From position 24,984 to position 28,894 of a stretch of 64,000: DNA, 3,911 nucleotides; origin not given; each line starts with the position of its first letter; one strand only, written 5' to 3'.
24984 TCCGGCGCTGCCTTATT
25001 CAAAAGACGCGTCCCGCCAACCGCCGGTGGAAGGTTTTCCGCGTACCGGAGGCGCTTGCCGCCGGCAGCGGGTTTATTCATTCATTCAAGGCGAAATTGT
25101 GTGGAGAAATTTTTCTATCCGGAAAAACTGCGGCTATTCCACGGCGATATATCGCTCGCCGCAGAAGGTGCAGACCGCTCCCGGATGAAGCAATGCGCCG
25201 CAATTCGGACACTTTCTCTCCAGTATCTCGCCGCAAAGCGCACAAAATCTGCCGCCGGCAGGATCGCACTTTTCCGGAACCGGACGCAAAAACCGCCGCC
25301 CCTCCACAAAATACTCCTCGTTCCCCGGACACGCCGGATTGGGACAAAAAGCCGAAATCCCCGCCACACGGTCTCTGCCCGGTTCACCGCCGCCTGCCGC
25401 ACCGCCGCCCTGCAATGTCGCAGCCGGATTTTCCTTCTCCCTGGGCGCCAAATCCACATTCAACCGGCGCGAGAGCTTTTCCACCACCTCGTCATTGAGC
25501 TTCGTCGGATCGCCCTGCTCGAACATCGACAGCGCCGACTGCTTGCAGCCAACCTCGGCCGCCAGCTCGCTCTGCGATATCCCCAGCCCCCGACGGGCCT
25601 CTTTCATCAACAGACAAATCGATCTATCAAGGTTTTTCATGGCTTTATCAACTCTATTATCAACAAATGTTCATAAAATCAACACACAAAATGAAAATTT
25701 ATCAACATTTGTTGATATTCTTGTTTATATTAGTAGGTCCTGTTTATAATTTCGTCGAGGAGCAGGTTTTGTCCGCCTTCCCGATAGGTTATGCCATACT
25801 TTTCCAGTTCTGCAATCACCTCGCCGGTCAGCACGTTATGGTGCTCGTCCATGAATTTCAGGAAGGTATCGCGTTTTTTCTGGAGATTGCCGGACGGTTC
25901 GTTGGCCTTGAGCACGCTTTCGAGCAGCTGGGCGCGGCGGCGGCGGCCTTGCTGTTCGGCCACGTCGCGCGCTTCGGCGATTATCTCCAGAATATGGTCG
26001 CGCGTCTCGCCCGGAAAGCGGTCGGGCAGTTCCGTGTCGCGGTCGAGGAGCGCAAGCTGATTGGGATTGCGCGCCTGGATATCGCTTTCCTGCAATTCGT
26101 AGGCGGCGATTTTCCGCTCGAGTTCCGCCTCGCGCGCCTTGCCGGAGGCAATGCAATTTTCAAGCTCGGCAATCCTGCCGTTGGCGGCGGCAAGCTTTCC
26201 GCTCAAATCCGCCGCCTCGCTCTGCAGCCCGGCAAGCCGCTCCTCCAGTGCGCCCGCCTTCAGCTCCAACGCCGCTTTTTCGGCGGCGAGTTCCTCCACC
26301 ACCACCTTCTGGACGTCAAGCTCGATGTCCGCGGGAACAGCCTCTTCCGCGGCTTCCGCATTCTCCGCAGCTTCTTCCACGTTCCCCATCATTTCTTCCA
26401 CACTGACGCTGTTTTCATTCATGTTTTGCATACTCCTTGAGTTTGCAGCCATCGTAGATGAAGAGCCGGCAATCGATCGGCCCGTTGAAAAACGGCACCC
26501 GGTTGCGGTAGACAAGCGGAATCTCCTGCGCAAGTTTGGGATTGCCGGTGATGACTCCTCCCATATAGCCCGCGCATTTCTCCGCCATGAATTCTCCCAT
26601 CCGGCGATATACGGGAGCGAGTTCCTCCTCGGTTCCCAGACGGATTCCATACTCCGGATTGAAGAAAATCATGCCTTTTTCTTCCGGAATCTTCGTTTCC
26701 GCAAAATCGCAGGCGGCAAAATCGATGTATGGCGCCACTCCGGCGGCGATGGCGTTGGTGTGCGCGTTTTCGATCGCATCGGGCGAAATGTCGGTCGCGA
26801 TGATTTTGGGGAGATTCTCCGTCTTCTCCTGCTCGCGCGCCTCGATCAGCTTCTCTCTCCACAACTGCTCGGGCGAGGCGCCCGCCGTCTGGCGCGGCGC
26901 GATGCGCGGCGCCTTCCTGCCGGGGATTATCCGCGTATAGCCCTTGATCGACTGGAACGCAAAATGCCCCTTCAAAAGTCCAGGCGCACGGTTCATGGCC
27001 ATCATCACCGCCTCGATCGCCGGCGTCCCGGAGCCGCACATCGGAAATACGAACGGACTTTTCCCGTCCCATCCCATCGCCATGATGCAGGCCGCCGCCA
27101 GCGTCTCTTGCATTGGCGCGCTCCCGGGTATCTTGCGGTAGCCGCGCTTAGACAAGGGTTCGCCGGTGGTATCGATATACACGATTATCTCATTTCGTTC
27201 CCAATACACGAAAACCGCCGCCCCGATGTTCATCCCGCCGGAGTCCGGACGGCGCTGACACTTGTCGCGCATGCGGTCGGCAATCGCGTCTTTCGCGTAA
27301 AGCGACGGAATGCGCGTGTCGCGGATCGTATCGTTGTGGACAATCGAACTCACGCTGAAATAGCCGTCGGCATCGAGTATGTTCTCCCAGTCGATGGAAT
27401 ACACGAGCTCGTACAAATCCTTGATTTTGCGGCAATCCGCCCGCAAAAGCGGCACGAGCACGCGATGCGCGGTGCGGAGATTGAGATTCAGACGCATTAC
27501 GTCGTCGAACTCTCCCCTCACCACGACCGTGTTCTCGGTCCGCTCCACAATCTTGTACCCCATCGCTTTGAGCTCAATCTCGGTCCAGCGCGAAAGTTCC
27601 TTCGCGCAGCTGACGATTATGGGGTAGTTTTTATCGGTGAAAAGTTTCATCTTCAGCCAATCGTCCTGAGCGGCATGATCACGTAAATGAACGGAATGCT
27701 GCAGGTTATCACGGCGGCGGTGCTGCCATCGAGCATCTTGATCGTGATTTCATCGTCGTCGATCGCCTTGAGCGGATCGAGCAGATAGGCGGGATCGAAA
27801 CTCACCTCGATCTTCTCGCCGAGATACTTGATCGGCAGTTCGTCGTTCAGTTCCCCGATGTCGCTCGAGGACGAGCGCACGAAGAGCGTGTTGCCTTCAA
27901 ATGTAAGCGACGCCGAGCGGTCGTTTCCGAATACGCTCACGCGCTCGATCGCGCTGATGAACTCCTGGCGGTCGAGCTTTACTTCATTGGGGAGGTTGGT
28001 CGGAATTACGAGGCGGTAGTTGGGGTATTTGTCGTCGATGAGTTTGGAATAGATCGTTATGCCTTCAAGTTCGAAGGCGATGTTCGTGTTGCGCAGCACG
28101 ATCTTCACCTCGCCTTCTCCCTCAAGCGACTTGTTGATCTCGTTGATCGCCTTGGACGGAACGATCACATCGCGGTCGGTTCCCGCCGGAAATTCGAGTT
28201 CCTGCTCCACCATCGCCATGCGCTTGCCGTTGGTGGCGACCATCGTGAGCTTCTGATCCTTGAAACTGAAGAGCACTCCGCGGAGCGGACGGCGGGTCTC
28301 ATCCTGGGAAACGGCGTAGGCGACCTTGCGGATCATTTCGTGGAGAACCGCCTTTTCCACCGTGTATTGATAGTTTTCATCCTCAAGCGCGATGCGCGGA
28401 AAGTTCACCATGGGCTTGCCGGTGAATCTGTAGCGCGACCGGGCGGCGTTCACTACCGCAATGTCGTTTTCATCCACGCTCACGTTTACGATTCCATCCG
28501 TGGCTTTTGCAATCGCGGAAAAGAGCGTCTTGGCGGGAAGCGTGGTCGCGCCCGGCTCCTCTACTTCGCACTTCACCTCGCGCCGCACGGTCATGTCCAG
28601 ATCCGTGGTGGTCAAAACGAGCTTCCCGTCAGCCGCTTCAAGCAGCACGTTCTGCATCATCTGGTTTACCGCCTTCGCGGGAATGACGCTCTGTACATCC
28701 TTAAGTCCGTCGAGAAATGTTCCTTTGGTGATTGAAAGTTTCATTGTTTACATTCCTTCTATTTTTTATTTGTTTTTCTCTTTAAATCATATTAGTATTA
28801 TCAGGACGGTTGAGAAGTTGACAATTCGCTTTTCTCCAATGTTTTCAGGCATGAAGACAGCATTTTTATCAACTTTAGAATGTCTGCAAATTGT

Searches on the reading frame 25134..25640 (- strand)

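Call 32: search_protein_families(library=pfam, proteins=[window:25134-25640:-], max_evalue=0.01)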
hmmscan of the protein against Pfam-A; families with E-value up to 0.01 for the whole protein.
window:25134-25640:- (168 aa): 6 families
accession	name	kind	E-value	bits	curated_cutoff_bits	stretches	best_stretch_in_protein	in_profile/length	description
PF01381.28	HTH_3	-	2.6e-12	47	23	1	12-65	1-53/55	Helix-turn-helix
PF13560.12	HTH_31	-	7.2e-07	29.9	27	1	12-68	6-62/64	Helix-turn-helix domain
PF12844.13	HTH_19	-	2.1e-05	24.7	30.2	1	13-63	5-54/64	Helix-turn-helix domain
PF12773.13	DZR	-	0.00019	22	27.3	1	127-161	9-45/45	Double zinc ribbon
PF13443.12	HTH_26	-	0.00039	21.1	22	1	20-64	10-54/63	Cro/C1-type HTH DNA-binding domain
PF13248.11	Zn_ribbon_3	-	0.0074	16.2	27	1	141-163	2-25/26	zinc-ribbon domain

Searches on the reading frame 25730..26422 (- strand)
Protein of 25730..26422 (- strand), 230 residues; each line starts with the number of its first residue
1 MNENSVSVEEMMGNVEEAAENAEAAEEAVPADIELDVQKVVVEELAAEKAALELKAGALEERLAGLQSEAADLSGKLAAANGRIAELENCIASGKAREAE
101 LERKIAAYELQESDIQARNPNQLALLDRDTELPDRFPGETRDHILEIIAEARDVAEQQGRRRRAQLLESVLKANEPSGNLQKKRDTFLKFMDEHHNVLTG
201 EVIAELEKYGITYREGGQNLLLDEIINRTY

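Call 32: search_protein_families(library=pfam, proteins=[window:25730-26422:-], max_evalue=0.01)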
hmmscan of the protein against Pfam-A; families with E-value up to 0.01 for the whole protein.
window:25730-26422:- (230 aa): 1 family
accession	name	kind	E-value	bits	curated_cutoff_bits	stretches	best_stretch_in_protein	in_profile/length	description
PF10473.14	CENP-F_leu_zip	-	0.00014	22.4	34.5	1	7-104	21-116/140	Leucine-rich repeats of kinetochore protein Cenp-F/LEK1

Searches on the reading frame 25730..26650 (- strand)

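Call 4: search_protein_families(library=pfam, proteins=[window:25730-26650:-])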
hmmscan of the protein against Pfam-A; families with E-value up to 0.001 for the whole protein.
window:25730-26650:- (306 aa): 1 family
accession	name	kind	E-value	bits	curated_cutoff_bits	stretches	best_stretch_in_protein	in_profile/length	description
PF10473.14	CENP-F_leu_zip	-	0.00027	21.5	34.5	1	77-180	15-116/140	Leucine-rich repeats of kinetochore protein Cenp-F/LEK1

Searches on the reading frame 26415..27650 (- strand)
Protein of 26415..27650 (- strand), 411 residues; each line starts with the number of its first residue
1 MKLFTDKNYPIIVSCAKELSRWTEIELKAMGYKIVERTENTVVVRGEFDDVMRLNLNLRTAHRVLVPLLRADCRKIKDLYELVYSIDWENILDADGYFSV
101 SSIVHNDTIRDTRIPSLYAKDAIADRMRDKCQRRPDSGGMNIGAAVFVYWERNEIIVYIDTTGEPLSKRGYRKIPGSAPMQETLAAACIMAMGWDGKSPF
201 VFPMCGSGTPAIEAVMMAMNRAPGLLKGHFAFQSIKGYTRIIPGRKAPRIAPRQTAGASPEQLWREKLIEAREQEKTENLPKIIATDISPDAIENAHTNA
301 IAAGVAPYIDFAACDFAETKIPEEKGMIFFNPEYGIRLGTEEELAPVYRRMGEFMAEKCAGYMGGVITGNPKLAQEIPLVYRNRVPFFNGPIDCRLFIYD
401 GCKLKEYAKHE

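Call 4: search_protein_families(library=pfam, proteins=[window:26415-27650:-])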
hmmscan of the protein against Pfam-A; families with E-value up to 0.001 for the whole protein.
window:26415-27650:- (411 aa): 3 families
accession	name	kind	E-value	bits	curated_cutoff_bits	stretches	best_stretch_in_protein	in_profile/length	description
PF01170.24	UPF0020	-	1.1e-33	117.1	22.3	1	169-396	1-195/197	RMKL-like, methyltransferase domain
PF22020.1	RlmL_1st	-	5.4e-11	42.7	27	1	11-65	2-55/55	RlmL ferredoxin-like domain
PF02926.22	THUMP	-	2.1e-07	31.7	20.6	1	74-160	2-84/84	THUMP domain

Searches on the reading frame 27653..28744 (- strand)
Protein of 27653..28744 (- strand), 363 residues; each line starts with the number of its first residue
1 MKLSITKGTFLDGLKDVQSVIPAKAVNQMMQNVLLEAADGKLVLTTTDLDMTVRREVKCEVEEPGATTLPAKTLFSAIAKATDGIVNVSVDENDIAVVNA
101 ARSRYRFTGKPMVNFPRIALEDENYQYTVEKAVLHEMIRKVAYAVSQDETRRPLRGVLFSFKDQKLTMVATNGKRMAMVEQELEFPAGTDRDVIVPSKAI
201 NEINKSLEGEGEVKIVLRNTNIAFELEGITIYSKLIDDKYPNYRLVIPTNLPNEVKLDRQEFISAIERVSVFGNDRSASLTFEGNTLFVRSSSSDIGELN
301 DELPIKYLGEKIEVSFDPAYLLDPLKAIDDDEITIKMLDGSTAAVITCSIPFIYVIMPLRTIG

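Call 4: search_protein_families(library=pfam, proteins=[window:27653-28744:-])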
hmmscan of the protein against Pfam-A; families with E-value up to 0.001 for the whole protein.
window:27653-28744:- (363 aa): 3 families
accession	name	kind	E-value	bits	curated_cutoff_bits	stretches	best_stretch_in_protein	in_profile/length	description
PF00712.24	DNA_pol3_beta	-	1.8e-31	109.2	24.4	2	1-118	1-119/120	DNA polymerase III beta subunit, N-terminal domain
PF02767.21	DNA_pol3_beta_2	-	8.5e-30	103.9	27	1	129-242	2-116/116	DNA polymerase III beta subunit, central domain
PF02768.20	DNA_pol3_beta_3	-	6.7e-20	71.5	27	1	246-358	3-119/121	DNA polymerase III beta subunit, C-terminal domain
